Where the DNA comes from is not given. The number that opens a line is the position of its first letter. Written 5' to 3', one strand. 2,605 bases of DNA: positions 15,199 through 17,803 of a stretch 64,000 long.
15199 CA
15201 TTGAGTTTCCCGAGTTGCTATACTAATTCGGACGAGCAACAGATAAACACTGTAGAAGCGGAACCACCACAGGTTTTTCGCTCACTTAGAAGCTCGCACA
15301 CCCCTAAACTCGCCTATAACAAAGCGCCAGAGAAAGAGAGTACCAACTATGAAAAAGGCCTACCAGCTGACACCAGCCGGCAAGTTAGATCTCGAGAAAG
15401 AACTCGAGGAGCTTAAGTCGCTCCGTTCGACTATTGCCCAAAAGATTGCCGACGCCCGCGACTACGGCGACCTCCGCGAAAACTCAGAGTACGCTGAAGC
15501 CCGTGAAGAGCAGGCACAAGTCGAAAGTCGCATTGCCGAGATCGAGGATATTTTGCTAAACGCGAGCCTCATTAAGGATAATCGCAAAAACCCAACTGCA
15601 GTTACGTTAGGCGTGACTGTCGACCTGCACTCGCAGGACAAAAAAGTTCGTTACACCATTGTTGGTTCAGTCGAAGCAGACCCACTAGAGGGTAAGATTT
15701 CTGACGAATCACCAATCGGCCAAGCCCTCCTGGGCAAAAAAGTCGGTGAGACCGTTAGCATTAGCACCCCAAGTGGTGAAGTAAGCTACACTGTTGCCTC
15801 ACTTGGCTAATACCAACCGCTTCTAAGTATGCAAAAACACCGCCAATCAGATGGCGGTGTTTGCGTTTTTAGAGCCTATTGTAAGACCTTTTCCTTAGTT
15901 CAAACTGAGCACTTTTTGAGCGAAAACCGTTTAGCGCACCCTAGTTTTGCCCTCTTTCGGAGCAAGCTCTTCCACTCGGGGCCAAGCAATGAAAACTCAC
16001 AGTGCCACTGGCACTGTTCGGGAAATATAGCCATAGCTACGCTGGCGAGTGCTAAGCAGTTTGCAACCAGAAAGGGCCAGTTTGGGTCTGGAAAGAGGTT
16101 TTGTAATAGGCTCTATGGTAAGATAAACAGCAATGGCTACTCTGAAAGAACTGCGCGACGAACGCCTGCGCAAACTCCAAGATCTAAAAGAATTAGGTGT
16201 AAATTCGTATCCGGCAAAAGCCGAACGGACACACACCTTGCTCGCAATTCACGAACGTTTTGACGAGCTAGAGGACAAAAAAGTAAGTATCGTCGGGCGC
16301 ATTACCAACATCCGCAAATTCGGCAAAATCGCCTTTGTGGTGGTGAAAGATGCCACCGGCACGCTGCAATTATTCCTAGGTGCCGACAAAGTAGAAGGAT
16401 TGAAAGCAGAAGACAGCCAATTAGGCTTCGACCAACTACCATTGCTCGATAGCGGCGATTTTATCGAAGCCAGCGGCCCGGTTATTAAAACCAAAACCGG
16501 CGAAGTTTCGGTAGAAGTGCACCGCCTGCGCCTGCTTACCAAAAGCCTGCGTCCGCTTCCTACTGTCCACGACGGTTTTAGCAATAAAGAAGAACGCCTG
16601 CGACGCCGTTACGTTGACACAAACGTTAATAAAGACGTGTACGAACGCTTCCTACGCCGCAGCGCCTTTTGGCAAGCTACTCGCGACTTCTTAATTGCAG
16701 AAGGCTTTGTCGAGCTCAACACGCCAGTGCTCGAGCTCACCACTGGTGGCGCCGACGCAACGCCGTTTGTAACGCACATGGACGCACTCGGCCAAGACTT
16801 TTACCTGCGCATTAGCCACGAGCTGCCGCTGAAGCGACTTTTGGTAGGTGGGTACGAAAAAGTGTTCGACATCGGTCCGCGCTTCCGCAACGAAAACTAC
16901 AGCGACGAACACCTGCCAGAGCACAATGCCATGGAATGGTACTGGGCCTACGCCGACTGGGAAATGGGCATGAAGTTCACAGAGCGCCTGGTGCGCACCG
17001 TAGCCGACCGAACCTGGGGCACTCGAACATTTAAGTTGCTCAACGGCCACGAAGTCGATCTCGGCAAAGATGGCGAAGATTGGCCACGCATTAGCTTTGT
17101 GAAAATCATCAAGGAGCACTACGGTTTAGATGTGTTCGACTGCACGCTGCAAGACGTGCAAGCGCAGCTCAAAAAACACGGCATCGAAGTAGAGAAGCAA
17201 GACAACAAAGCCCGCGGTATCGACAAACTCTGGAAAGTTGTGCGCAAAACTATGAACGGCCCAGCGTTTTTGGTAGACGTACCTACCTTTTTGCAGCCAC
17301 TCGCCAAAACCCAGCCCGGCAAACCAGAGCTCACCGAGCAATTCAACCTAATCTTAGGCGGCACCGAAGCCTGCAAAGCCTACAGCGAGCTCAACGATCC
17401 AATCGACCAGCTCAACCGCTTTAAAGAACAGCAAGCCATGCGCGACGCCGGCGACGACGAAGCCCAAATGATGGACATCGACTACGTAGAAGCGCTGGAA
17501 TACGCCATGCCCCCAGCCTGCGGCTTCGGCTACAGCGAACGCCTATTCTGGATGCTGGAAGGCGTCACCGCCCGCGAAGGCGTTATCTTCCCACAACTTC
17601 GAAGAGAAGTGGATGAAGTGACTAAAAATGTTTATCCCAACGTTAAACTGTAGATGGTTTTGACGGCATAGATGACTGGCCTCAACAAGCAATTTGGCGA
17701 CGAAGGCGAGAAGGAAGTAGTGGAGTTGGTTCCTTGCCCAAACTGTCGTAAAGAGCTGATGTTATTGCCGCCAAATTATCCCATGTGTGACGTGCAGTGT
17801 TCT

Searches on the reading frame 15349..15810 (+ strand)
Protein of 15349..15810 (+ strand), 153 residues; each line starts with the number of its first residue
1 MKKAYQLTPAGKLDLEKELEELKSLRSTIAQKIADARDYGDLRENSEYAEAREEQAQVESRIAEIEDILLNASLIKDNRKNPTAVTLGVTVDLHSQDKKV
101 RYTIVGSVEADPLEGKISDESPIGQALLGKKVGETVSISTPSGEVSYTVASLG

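Call 51: find_encoding_contigs(protein=window:15349-15810:+, flank=1000, max_places=10)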
Protein window:15349-15810:+ (153 aa): 1 contig read that carries it; 1 place shown.
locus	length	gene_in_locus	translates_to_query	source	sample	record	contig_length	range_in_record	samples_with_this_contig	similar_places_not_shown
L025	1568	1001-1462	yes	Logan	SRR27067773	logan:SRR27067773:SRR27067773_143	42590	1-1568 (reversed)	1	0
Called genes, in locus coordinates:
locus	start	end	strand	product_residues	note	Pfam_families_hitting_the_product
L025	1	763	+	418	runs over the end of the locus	PF00587:tRNA-synt_2b, PF03129:HGTP_anticodon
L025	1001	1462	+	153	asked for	PF03449:GreA_GreB_N, PF01272:GreA_GreB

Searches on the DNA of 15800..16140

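Call 86: search_rna_families(source=window, start=15800, end=16140, threshold=evalue, max_evalue=10)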
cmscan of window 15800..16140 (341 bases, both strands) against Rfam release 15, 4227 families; matches with E-value up to 10: 6.
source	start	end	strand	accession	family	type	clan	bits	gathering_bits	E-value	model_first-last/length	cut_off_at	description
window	15814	15903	-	RF02621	BSnc120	Gene; sRNA;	-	21.7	114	0.014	1-88/88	no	Brucella sRNA 120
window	15822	15905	-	RF02362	Yfr10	Gene; sRNA;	-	16.3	43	7.5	1-78/78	no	Cyanobacterial functional RNA 10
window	15800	15866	+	RF00116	C0465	Gene; sRNA;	-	14.8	40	4.5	8-78/78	5'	C0465 RNA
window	15832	15867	-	RF02054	STnc420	Gene; sRNA;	-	13.8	70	8.9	22-54/58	no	Salmonella enterica sRNA STnc420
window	15929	15978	-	RF01119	sR32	Gene; snRNA; snoRNA; CD-box;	-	13.6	40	0.24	1-57/57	no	Small nucleolar RNA sR32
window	16033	16132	-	RF02503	Atu_C9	Gene; sRNA;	-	7.9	40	6.2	86-192/192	no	Rhizobiales sRNA Atu_C9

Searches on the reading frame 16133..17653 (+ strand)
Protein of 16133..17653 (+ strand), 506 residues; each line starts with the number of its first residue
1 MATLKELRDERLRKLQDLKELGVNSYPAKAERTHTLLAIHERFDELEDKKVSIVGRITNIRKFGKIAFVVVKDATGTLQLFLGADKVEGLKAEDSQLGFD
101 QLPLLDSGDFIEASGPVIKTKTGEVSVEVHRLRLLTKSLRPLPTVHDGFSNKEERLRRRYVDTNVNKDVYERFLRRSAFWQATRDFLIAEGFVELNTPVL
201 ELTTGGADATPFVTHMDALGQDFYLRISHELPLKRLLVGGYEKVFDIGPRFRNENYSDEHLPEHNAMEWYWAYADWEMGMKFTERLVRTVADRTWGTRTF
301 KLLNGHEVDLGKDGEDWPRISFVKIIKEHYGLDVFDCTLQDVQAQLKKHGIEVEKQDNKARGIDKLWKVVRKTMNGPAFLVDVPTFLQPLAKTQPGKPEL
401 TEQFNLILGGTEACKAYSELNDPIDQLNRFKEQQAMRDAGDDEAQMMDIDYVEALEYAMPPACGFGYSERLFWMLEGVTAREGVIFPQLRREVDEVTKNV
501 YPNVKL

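Call 50: find_encoding_contigs(protein=window:16133-17653:+, flank=1000, max_places=10)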
Protein window:16133-17653:+ (506 aa): 1 contig read that carries it; 1 place shown.
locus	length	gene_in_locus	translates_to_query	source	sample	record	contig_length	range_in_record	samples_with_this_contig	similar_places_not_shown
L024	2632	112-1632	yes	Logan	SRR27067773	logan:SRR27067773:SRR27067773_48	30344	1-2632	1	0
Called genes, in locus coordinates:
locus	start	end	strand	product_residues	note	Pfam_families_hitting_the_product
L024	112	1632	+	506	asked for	PF01336:tRNA_anti-codon, PF00152:tRNA-synt_2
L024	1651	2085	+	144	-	PF06044:DpnI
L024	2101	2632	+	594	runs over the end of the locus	PF09972:DUF2207, PF20990:DUF2207_C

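Call 52: find_homologous_proteins(query=window:16133-17653:+, max_evalue=1e-100)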
Query window:16133-17653:+ (506 aa): 7344 proteins with E <= 1e-100 among 8000 candidates; the best 120 are listed.
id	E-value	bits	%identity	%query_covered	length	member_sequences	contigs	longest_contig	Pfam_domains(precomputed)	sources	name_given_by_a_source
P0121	0.0e+0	1162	100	100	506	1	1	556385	PF01336.32,PF00152.26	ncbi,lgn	ncbi:MAG: lysine--tRNA ligase [Candidatus Saccharimonadales bacterium]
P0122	2.4e-295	998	85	100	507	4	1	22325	PF01336.32,PF00152.26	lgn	-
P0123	9.5e-294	993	84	100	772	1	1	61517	PF01411.25,PF01336.32,PF00152.26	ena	-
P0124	1.6e-293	992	85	99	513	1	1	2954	PF01336.32,PF00152.26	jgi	jgi:lysyl-tRNA synthetase, class II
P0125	8.3e-293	990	83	100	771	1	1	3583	PF01411.25,PF01336.32,PF00152.26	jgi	jgi:lysyl-tRNA synthetase class 2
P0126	1.1e-290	983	83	100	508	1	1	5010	PF01336.32,PF00152.26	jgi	jgi:lysyl-tRNA synthetase class 2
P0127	1.1e-290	983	84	100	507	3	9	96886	PF01336.32,PF00152.26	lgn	-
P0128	1.3e-290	982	83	99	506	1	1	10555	PF01336.32,PF00152.26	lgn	-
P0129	1.8e-290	982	83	100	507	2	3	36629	PF01336.32,PF00152.26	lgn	-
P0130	2.4e-290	982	82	100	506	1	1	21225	PF01336.32,PF00152.26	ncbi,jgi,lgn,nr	ncbi:MAG TPA: lysine--tRNA ligase [Candidatus Saccharimonadales bacterium]|jgi:lysyl-tRNA synthetase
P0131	2.4e-290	982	84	100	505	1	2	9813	PF01336.32,PF00152.26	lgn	-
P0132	5.0e-290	981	83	100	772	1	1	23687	PF01411.25,PF01336.32,PF00152.26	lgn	-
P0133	5.8e-290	980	83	100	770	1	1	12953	PF01411.25,PF01336.32,PF00152.26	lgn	-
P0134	9.0e-290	980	82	100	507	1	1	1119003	PF01336.32,PF00152.26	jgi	jgi:lysyl-tRNA synthetase class 2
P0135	9.6e-290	980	82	100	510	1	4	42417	PF01336.32,PF00152.26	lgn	-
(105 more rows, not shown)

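Call 53: find_encoding_contigs(protein=P0122, flank=10000, max_places=4)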
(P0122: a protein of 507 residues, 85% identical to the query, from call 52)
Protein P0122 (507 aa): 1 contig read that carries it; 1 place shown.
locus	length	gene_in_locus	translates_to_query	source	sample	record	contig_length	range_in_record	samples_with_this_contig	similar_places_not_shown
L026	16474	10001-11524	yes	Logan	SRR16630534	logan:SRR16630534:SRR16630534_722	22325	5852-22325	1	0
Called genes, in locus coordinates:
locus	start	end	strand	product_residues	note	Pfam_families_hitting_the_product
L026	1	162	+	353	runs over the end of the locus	PF04138:GtrA_DPMS_TM, PF13489:Methyltransf_23, PF13847:Methyltransf_31 (weak), PF08241:Methyltransf_11, PF08242:Methyltransf_12, PF13649:Methyltransf_25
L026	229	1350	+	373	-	PF03901:Glyco_transf_22 (weak)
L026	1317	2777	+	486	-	PF00535:Glycos_transf_2, PF04794:YdjC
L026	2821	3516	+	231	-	PF01255:Prenyltransf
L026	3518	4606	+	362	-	PF02163:Peptidase_M50, PF04495:GRASP55_65 (weak), PF13180:PDZ_2, PF14685:PDZ_Tricorn (weak), PF17820:PDZ_6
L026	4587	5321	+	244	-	PF02517:Rce1-like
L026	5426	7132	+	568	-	PF00587:tRNA-synt_2b, PF04073:tRNA_edit, PF03129:HGTP_anticodon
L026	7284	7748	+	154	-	PF03449:GreA_GreB_N, PF01272:GreA_GreB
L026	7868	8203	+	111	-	-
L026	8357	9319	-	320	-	-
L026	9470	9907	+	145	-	-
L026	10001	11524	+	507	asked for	PF01336:tRNA_anti-codon, PF00152:tRNA-synt_2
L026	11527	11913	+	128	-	PF06262:Zincin_1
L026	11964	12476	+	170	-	PF18914:DUF5666 (weak)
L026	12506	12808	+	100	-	PF04248:NTP_transf_9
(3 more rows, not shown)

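Call 54: find_encoding_contigs(protein=P0127, flank=10000, max_places=6)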
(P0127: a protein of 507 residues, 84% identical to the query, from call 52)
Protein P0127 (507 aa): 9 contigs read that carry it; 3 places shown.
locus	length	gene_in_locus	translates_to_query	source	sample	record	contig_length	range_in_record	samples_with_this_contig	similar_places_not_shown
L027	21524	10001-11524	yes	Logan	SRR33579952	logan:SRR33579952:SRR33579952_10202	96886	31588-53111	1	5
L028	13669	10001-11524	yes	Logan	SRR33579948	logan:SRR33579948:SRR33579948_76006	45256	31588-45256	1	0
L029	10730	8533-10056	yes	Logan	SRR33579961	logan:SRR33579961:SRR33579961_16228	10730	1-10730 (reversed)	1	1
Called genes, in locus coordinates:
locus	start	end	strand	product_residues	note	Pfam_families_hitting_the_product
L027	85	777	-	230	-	-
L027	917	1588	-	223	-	-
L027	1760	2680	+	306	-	-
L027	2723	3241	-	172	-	-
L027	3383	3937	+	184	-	PF01765:RRF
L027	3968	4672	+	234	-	PF01255:Prenyltransf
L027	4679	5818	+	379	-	PF02163:Peptidase_M50, PF00595:PDZ (weak), PF13180:PDZ_2, PF17820:PDZ_6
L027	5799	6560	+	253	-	PF02517:Rce1-like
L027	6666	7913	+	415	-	PF00587:tRNA-synt_2b, PF03129:HGTP_anticodon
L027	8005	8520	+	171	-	PF03449:GreA_GreB_N, PF01272:GreA_GreB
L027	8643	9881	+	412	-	-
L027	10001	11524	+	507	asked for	PF01336:tRNA_anti-codon, PF00152:tRNA-synt_2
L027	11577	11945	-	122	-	-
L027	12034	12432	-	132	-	-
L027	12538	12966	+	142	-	PF00075:RNase_H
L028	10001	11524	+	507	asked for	PF01336:tRNA_anti-codon, PF00152:tRNA-synt_2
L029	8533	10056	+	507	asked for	PF01336:tRNA_anti-codon, PF00152:tRNA-synt_2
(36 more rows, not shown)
